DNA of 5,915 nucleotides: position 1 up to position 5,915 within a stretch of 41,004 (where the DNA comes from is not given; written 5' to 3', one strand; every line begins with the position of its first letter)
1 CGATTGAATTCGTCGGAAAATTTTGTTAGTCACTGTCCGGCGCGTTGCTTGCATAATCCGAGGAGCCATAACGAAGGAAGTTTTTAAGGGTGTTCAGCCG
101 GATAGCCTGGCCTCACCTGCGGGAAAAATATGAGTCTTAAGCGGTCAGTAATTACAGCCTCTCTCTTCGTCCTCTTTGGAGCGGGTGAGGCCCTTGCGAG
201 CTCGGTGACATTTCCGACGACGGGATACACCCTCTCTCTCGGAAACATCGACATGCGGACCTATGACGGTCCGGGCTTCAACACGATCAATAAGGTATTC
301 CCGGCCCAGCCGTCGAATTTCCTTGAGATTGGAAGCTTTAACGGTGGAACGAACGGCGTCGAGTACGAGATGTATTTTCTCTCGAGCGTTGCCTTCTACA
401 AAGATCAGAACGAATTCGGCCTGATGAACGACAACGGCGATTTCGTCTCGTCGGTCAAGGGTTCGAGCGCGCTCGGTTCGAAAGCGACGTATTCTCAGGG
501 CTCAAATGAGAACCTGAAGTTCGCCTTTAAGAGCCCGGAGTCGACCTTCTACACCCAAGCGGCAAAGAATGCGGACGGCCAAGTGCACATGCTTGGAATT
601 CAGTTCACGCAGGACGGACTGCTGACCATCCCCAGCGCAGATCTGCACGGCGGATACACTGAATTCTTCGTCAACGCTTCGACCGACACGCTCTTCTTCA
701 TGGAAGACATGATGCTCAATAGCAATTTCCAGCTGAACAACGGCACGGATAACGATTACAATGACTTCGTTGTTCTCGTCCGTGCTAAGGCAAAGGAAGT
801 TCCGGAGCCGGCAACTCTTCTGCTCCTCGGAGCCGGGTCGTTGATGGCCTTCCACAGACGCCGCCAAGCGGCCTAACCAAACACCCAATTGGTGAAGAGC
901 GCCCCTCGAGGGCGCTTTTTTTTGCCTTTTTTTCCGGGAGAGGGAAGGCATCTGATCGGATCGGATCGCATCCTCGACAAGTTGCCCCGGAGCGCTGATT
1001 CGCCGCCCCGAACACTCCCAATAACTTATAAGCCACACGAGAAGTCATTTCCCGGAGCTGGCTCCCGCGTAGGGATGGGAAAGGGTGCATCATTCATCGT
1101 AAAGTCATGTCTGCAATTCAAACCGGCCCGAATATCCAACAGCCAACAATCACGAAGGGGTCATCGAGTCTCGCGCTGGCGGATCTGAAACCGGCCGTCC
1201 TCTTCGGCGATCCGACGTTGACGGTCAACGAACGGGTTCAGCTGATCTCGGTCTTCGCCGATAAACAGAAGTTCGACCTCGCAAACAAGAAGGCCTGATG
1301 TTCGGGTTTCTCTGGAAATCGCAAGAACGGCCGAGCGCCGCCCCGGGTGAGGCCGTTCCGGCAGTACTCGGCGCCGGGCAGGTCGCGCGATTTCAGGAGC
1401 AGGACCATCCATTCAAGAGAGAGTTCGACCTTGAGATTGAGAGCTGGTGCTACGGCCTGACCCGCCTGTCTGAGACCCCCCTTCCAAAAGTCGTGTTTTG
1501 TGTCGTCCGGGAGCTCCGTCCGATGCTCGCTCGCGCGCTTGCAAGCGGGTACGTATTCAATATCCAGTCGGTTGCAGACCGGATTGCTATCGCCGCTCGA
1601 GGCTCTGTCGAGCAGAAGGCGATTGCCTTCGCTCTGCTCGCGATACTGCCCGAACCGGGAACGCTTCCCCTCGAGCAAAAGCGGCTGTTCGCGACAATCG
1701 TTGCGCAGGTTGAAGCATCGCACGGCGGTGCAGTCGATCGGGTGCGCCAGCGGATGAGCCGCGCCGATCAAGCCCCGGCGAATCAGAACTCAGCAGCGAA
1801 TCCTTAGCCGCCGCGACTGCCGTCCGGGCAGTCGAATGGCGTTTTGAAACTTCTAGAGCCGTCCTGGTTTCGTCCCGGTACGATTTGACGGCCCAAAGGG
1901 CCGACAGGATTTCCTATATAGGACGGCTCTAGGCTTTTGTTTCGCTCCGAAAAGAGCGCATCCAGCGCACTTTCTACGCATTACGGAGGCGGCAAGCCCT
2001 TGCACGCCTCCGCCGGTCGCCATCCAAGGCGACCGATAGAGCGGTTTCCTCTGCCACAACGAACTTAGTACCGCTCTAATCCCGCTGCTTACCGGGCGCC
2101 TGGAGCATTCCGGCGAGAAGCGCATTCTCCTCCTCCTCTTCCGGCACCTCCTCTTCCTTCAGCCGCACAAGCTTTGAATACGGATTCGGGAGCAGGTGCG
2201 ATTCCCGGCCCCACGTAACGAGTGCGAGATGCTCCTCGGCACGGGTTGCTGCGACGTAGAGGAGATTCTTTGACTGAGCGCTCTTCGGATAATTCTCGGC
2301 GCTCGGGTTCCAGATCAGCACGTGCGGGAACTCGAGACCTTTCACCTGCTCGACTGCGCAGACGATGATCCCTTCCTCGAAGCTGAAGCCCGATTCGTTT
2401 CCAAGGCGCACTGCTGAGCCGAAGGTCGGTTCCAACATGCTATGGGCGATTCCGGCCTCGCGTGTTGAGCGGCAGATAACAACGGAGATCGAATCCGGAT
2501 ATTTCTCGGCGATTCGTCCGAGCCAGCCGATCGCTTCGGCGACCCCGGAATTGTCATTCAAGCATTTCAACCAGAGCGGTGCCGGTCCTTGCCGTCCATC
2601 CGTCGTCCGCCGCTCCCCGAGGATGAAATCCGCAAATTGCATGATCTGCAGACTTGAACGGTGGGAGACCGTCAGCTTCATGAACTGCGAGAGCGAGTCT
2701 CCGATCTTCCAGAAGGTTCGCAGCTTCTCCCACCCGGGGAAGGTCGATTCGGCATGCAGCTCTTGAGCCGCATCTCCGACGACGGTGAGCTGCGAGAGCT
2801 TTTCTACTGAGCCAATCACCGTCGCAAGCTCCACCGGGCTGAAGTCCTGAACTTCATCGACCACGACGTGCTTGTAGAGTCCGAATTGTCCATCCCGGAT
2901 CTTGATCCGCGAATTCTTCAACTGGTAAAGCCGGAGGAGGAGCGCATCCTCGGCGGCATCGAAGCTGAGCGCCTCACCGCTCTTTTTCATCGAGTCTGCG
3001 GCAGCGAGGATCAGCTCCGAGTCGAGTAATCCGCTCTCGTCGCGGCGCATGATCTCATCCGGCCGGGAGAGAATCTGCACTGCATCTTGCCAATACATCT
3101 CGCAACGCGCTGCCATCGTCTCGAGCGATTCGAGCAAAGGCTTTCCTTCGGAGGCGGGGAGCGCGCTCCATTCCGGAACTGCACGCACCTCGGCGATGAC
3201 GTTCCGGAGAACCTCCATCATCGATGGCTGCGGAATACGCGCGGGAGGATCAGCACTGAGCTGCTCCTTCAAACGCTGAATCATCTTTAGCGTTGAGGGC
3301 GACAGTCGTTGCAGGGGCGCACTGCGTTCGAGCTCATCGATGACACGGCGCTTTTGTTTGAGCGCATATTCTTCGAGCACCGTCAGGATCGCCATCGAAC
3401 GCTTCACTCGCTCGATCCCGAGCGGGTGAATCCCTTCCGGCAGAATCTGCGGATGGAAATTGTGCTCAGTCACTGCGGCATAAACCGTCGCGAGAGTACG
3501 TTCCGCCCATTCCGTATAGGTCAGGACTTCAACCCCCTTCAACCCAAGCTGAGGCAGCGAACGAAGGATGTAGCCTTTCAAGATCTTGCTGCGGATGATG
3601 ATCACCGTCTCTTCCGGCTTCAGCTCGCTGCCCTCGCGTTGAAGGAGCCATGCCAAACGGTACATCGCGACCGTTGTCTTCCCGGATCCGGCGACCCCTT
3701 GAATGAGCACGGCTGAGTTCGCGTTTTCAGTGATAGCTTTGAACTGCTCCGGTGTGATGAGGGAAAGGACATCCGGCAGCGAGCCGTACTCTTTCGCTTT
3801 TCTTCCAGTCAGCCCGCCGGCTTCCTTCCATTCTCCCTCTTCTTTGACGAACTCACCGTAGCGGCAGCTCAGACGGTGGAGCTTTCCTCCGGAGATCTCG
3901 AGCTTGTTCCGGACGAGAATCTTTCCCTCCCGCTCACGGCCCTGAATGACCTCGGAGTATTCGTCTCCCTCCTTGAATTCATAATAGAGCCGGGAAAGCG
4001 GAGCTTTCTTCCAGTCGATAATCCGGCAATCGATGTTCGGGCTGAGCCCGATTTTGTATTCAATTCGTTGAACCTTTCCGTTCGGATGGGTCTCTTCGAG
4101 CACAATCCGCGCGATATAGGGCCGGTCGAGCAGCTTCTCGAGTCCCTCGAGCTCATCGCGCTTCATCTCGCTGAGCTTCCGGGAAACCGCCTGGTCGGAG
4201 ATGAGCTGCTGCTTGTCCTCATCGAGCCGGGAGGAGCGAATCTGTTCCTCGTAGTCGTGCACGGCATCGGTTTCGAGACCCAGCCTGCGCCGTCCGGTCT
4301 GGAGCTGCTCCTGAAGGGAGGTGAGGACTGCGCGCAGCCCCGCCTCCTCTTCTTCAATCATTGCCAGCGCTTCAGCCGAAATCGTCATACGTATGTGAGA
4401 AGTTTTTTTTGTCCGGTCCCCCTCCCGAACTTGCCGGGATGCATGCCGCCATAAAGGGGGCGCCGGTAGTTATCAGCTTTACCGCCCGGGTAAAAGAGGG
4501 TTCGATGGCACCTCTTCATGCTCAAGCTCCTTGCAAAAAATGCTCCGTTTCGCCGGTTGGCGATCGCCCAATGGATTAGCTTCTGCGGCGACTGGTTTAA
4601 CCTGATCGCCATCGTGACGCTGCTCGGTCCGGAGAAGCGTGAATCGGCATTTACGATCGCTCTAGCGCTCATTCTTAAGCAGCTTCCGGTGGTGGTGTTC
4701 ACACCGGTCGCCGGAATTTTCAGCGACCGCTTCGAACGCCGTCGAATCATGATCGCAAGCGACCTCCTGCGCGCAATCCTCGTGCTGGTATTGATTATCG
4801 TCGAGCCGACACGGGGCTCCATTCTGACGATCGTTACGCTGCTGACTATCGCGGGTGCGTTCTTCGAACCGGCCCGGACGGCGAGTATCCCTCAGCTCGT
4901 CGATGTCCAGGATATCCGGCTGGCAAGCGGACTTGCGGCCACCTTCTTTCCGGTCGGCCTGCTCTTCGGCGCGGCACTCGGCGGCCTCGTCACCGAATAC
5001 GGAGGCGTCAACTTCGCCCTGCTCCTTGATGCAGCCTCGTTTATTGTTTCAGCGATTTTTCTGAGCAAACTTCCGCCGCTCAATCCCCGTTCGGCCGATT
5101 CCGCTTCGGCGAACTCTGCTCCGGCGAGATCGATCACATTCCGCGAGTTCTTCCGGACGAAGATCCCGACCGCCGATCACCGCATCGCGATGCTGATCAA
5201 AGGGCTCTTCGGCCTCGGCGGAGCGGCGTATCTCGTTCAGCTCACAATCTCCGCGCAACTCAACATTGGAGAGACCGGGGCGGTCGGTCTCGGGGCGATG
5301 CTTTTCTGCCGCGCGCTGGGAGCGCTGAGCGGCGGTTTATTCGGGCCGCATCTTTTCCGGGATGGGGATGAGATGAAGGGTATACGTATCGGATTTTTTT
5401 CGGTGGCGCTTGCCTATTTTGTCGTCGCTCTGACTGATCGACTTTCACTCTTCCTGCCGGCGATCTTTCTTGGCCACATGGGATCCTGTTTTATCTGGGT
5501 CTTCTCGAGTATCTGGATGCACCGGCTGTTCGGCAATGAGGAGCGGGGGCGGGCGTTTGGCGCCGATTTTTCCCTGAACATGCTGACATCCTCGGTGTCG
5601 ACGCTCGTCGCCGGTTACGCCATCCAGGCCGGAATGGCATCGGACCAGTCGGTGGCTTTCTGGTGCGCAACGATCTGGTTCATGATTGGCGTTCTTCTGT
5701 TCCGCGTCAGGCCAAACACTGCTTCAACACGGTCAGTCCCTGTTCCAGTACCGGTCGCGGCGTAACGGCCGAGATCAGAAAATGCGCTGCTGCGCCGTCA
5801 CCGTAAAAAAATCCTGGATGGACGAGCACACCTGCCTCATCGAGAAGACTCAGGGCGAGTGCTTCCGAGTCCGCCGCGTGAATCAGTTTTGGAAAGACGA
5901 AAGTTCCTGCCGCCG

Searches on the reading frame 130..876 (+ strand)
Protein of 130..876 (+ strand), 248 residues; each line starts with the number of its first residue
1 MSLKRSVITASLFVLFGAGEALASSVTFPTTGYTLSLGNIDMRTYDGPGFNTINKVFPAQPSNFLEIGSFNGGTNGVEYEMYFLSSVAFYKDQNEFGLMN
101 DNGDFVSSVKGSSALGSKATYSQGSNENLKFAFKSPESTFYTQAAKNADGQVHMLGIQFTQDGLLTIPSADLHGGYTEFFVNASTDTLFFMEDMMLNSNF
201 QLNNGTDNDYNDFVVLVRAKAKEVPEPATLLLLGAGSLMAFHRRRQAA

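Call 27: search_protein_families(library=pfam, proteins=[window:130-876:+], max_evalue=0.0001)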
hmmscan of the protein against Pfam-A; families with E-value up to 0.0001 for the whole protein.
window:130-876:+ (248 aa): 1 family
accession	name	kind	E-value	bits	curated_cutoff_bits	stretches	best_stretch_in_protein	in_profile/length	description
PF07589.16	PEP-CTERM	-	2.1e-06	28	20.7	1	224-245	2-23/24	PEP-CTERM motif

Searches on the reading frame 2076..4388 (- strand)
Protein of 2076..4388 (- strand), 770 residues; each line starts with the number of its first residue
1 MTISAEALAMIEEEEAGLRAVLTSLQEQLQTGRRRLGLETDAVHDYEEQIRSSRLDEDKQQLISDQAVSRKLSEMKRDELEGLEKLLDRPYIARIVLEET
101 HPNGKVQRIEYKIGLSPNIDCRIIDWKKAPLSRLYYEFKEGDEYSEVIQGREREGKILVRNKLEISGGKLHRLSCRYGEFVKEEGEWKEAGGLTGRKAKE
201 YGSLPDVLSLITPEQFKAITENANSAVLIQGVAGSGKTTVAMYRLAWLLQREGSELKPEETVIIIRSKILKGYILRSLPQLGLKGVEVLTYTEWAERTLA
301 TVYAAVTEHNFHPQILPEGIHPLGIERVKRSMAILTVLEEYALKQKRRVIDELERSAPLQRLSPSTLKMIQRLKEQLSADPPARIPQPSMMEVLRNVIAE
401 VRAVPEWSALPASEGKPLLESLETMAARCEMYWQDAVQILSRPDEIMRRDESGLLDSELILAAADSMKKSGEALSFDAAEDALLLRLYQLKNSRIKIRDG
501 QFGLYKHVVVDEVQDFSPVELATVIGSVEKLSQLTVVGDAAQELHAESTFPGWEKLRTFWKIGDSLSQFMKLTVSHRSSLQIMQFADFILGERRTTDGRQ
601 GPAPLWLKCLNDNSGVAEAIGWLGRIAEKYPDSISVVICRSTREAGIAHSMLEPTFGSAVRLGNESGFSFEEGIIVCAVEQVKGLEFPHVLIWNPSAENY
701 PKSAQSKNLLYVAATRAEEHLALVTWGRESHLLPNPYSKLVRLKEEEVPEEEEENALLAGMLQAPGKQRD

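Call 27: search_protein_families(library=pfam, proteins=[window:2076-4388:-], max_evalue=0.0001)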
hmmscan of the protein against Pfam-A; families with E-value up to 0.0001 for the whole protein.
window:2076-4388:- (770 aa): 5 families
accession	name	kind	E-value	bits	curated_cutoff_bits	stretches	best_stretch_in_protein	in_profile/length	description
PF00580.27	UvrD-helicase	-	1.4e-12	48.3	23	1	212-543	2-251/271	UvrD/REP helicase N-terminal domain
PF13538.12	UvrD_C_2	-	4.1e-12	46.2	27.4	1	679-724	7-52/52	UvrD-like helicase C-terminal domain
PF13245.12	AAA_19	-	1.4e-08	35.5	25.1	1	217-543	3-129/134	AAA domain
PF13361.12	UvrD_C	-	6.7e-08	32.8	25.6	1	664-723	277-345/350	UvrD-like helicase C-terminal domain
PF01443.25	Viral_helicase1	-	1.1e-06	29.1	21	0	676-724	179-227/228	Viral superfamily 1 RNA helicase core domain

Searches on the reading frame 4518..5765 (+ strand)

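Call 27: search_protein_families(library=pfam, proteins=[window:4518-5765:+], max_evalue=0.0001)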
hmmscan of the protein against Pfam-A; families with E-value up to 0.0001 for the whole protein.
window:4518-5765:+ (415 aa): 2 families
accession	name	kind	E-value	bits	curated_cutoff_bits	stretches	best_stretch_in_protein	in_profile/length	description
PF07690.21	MFS_1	-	1.4e-29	103.5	33.4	2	14-305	1-287/347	Major Facilitator Superfamily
PF05977.19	MFS_3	-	3.4e-22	79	27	1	9-332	10-328/524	Transmembrane secretion effector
